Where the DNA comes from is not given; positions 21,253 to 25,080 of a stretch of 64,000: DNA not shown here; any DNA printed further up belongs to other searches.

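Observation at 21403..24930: PilY1-like adhesin whose vWA domain is interrupted by a six-repeat NHL propeller, divergent from the T4SS genes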

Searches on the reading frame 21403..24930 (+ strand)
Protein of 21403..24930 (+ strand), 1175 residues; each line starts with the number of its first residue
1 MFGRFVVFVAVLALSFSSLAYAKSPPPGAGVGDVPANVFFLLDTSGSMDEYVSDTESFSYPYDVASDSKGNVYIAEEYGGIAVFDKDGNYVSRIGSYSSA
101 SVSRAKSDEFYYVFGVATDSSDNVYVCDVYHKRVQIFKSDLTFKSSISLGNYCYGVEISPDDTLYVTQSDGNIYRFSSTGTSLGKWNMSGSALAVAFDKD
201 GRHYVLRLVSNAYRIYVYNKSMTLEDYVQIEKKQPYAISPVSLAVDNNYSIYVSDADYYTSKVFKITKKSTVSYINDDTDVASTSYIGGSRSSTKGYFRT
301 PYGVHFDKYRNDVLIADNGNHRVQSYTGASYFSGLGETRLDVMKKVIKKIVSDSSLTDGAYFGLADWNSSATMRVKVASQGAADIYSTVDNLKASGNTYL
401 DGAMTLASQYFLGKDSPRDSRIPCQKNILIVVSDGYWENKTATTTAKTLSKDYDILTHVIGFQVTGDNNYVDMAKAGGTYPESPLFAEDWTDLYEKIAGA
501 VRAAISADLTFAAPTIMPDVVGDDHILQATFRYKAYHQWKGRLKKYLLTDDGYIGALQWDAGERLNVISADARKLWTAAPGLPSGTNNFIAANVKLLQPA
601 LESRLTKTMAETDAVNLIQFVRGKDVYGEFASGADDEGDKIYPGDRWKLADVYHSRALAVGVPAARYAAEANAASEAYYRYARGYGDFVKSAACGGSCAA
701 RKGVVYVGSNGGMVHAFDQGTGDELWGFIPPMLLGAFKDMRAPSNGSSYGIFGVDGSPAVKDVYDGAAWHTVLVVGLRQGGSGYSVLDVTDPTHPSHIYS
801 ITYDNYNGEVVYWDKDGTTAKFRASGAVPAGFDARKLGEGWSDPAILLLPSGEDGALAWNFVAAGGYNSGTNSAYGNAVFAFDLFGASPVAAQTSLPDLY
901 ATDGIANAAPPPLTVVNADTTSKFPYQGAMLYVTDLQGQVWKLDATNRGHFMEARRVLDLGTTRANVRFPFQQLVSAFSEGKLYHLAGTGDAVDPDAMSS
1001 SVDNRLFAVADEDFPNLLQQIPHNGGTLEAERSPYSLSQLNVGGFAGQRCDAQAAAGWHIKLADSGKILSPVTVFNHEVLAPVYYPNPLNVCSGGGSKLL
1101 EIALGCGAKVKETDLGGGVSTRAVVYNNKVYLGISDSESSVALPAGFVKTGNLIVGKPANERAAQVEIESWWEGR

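Call 3: search_protein_families(library=pfam, proteins=[window:21403-24930:+], max_evalue=1)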
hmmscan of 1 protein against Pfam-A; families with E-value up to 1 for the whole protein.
window:21403-24930:+ (1175 aa): 7 families
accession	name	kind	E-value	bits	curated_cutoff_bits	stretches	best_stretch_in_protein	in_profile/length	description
PF01436.27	NHL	-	1.5e-12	47.3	20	2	115-137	6-28/28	NHL repeat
PF00092.34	VWA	-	2.6e-11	44.5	23.8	1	335-492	12-167/174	von Willebrand factor type A domain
PF13519.12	VWA_2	-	2.5e-08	34.9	27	1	335-435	16-106/107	von Willebrand factor type A domain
PF13360.13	PQQ_2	-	0.0022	18.1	27.6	1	696-726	27-57/233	Outer membrane protein assembly factor BamB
PF13570.13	Beta-prop_ACSF4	-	0.0022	17.9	133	0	116-231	140-254/329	Beta-alanine-activating enzyme, beta-propeller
PF20067.5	SSL_N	-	0.036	14.4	18.9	1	156-176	26-46/46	Strictosidine synthase-like, N-terminal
PF06739.17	SBBP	-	0.14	12.5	20.5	1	60-75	14-29/38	Beta-propeller repeat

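Call 4: search_protein_families(library=ncbifam, proteins=[window:21403-24930:+], max_evalue=1)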
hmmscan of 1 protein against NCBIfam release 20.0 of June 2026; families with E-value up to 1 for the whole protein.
window:21403-24930:+ (1175 aa): 4 families
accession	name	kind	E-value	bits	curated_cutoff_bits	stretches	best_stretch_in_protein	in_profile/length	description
NF035926.1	scyF_NHL_VPEP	equivalog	2.6e-12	46.6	350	3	66-143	207-279/376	scytonemin biosynthesis PEP-CTERM protein ScyF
TIGR03300.1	assembly_YfgL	equivalog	0.00012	20.9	285.2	1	696-726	99-129/377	outer membrane protein assembly factor BamB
NF053768.1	CIS12_fam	equivalog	0.011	14.4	860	1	62-215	47-193/715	CIS12 family contractile injection system protein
NF008351.0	PRK11138.1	equivalog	0.017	13.7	423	1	691-726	109-144/394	outer membrane protein assembly factor BamB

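Call 5: search_solved_structures(query=window:21403-24930:+, max_evalue=1, show_alignments=3)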
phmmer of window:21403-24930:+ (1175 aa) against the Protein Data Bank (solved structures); distinct sequences matched with E-value up to 1: 16.
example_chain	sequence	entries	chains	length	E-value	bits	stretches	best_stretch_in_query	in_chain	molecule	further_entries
3hx6_A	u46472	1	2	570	5.1e-18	67.5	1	701-860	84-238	Type 4 fimbrial biogenesis protein PilY1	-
6d69_A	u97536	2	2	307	3e-16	61.6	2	52-137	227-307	NHL Repeat Region of D. melanogaster Thin | Thin, isoform D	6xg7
8j72_A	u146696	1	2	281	3.9e-09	38.1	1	281-329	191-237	E3 ubiquitin-protein ligase TRIM71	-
7qrv_A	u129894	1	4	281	1e-08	36.6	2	57-156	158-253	Tripartite motif-containing protein 2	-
7b2r_A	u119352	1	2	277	1e-08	36.6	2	56-155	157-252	Tripartite motif-containing protein 2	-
7b96_A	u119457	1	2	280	1.1e-08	36.6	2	56-156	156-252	Isoform 2 of Tripartite motif-containing protein 2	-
9jur_A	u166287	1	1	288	1.2e-08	36.5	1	281-329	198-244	E3 ubiquitin-protein ligase TRIM71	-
7qrx_A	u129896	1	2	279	1.2e-08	36.4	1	281-329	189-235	E3 ubiquitin-protein ligase TRIM71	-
7qrw_A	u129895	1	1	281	3.4e-08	35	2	57-155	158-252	Isoform 4 of Tripartite motif-containing protein 3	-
6fpt_A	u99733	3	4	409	9.8e-08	33.4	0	289-331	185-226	E3 ubiquitin-protein ligase TRIM71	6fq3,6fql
4zlr_A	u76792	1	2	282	0.00054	21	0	59-219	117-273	Brain tumor protein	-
5ex7_A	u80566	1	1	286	0.00057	20.9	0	59-219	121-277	Brain tumor protein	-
1q7f_A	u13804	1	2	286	0.00057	20.9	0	59-219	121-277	brain tumor CG10719-PA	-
3fvz_A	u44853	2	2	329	0.0043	18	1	52-141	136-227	Peptidyl-glycine alpha-amidating monooxygenase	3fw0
8pkr_A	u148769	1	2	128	0.053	14.4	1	54-172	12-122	non-specific serine/threonine protein kinase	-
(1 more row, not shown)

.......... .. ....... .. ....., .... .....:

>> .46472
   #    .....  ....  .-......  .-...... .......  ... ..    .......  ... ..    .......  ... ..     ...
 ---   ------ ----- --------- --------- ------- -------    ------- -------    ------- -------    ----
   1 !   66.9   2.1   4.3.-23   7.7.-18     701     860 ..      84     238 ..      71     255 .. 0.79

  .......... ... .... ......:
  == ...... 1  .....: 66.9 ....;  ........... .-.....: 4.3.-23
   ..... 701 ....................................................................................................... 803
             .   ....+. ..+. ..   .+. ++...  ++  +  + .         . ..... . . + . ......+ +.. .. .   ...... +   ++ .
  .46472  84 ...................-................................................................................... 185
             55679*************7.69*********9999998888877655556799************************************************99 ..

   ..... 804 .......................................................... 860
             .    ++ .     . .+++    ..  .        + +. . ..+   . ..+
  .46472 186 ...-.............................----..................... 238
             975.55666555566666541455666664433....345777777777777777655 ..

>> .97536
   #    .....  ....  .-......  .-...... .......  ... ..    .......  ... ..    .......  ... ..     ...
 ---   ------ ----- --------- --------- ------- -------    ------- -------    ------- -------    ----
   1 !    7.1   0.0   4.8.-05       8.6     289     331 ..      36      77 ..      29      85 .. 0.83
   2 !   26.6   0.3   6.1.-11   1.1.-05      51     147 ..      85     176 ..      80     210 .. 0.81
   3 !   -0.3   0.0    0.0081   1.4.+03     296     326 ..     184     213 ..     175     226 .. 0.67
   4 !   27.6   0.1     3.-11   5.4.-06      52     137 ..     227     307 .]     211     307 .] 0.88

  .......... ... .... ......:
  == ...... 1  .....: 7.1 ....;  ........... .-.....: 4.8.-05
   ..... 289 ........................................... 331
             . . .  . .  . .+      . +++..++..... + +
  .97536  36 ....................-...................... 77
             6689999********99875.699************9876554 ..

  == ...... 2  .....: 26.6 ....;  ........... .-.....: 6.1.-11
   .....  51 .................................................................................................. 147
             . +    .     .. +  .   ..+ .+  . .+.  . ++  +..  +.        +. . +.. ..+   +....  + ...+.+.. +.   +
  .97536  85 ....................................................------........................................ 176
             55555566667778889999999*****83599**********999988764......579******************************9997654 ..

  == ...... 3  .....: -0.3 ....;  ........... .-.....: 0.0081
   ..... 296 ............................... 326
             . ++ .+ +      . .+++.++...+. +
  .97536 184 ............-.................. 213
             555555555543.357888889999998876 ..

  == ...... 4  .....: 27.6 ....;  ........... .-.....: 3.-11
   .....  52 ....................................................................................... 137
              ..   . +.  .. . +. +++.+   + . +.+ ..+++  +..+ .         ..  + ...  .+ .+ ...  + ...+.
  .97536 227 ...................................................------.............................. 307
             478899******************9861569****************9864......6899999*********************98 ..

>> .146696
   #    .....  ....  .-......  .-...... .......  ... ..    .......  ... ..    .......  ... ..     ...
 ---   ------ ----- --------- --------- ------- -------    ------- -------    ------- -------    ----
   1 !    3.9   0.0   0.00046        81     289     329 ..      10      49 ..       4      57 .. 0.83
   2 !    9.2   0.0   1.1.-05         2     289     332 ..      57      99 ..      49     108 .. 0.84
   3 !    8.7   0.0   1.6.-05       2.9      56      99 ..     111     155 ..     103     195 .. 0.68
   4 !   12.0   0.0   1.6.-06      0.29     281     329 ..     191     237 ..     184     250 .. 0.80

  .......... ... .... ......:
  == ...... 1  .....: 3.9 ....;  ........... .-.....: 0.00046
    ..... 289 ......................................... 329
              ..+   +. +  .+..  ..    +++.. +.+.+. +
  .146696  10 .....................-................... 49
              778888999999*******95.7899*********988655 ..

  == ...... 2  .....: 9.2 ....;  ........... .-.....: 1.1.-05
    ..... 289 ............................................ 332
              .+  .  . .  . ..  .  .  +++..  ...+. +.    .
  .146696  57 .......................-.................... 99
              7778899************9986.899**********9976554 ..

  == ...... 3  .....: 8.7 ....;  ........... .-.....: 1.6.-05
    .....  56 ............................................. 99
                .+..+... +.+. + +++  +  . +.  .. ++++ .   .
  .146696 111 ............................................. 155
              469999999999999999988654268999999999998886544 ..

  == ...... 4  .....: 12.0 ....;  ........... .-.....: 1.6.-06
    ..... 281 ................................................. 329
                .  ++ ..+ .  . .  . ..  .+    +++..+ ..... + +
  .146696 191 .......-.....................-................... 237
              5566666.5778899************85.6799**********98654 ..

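Call 6: find_homologous_proteins(query=window:21403-24930:+)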
Query window:21403-24930:+ (1175 aa): 138 proteins with E <= 0.001 among 8000 candidates; the best 120 are listed.
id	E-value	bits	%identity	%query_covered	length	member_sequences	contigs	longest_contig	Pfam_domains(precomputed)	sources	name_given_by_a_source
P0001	0.0e+0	2678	100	100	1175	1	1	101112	PF00092.35,PF13519.13,PF01436.28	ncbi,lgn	ncbi:MAG: VWA domain-containing protein [Rickettsiales bacterium]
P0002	0.0e+0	1861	69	98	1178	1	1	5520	PF00092.35,PF13519.13,PF01436.28,PF08450.19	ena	-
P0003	0.0e+0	1541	58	99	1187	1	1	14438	PF05567.18,PF00092.35,PF13519.13,PF01436.28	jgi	jgi:hypothetical protein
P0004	0.0e+0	1324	52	98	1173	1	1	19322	PF00092.35,PF13519.13,PF01436.28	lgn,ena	-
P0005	7.1e-282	956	42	100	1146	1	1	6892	PF13360.14,PF00092.35,PF13519.13,PF24684.2,PF01436.28,PF08450.19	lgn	-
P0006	7.5e-280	950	42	98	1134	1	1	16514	PF05567.18,PF00092.35,PF13519.13,PF24684.2,PF01436.28,PF06739.18,PF08450.19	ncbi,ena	-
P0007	4.3e-278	944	41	100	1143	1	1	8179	PF05567.18,PF00092.35,PF13519.13,PF24684.2,PF01436.28,PF25021.2,PF06739.18,PF08450.19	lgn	-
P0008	2.3e-277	941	41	99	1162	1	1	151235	PF05567.18,PF00092.35,PF13519.13,PF01436.28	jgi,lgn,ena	-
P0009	2.6e-275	935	41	98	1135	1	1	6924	PF05567.18,PF00092.35,PF13519.13,PF24684.2,PF01436.28,PF06739.18,PF08450.19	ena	-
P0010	8.7e-275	933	42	100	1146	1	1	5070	PF00092.35,PF13519.13,PF01436.28,PF08450.19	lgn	-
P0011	1.5e-274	932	41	100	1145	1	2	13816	PF13519.13,PF24684.2,PF01436.28,PF08450.19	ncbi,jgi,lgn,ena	jgi:type IV pilus assembly protein PilY1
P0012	5.2e-274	930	41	99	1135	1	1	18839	PF05567.18,PF00092.35,PF13519.13,PF01436.28,PF06739.18,PF08450.19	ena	-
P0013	5.6e-271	920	41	98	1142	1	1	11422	PF05567.18,PF00092.35,PF13519.13,PF01436.28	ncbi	-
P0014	2.3e-268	912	41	100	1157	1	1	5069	PF00092.35,PF13519.13,PF01436.28,PF08450.19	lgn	-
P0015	2.4e-265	902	41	98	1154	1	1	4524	PF05567.18,PF13570.14,PF13519.13,PF24684.2,PF01436.28,PF08450.19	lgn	-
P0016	3.0e-254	865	38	100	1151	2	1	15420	PF05567.18,PF13519.13,PF01436.28,PF06739.18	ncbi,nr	ncbi:MAG: hypothetical protein K0R98_1430 [Rickettsiaceae bacterium]|nr:hypothetical protein [Ricket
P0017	3.6e-240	818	38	100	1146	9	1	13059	PF05567.18,PF00092.35,PF13519.13,PF01436.28,PF06739.18,PF08450.19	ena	-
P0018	6.3e-228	778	40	100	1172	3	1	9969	PF17170.11,PF05567.18,PF00092.35,PF13519.13,PF24684.2,PF01436.28,PF25021.2,PF06739.18,PF08450.19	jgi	jgi:sugar lactone lactonase YvrE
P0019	1.6e-174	601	33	100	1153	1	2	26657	PF05567.18,PF13519.13,PF01436.28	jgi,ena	-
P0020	1.8e-172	594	37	75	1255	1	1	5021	PF05567.18,PF00092.35,PF13519.13,PF01436.28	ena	-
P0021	1.7e-166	574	43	67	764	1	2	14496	PF05567.18,PF00092.35,PF13519.13,PF01436.28,PF06739.18,PF08450.19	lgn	-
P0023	2.3e-151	524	33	76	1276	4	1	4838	PF05567.18,PF00092.35,PF13519.13,PF01436.28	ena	-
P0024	2.8e-149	517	32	100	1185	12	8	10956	PF05567.18,PF00092.35,PF13519.13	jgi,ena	-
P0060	1.0e-21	95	27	42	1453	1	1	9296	PF05567.18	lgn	-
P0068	1.5e-18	84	27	40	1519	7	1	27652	PF05567.18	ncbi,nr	ncbi:MAG: pilus assembly protein PilY [Ramlibacter sp.]|nr:pilus assembly protein PilY [Ramlibacter 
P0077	1.6e-16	78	26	41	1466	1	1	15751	PF05567.18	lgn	-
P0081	1.5e-15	74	32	31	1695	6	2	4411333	PF05567.18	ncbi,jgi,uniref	ncbi:MAG: PilC/PilY family type IV pilus protein [Candidatus Accumulibacter propinquus]|jgi:type IV 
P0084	1.6e-14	71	28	27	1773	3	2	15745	PF05567.18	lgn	-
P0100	1.1e-8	52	29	21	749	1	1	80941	PF05567.18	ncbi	ncbi:MAG: PilC/PilY family type IV pilus protein, partial [Burkholderiaceae bacterium]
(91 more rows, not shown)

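Call 14: find_encoding_contigs(protein=P0008, flank=10000, max_places=3)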
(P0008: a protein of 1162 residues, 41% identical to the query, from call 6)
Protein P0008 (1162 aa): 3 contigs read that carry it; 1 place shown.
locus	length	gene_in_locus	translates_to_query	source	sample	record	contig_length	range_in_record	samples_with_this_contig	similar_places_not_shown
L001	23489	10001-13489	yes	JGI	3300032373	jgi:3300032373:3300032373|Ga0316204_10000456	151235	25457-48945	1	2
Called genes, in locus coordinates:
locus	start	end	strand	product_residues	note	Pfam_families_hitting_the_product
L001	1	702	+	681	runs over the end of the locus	PF11104:PilM_2, PF05137:PilN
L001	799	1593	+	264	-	PF04350:PilO (faint)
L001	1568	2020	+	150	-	PF04351:PilP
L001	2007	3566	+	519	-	PF03958:Secretin_N, PF00263:Secretin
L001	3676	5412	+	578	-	PF05157:MshEN, PF00437:T2SSE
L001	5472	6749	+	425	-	PF28597:T2SSF_N, PF00482:T2SSF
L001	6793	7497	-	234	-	PF01478:Peptidase_A24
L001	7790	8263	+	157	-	PF07963:N_methyl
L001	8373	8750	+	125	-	PF07963:N_methyl (weak)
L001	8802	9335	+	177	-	PF14341:PilX_N (weak)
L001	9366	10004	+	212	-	-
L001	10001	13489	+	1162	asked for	PF01436:NHL (faint), PF00092:VWA, PF13519:VWA_2 (weak), PF05567:T4P_PilY1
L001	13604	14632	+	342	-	PF00437:T2SSE, PF04851:ResIII (weak), PF13191:AAA_16 (weak), PF13401:AAA_22 (faint)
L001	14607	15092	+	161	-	-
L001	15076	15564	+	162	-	PF07963:N_methyl (weak)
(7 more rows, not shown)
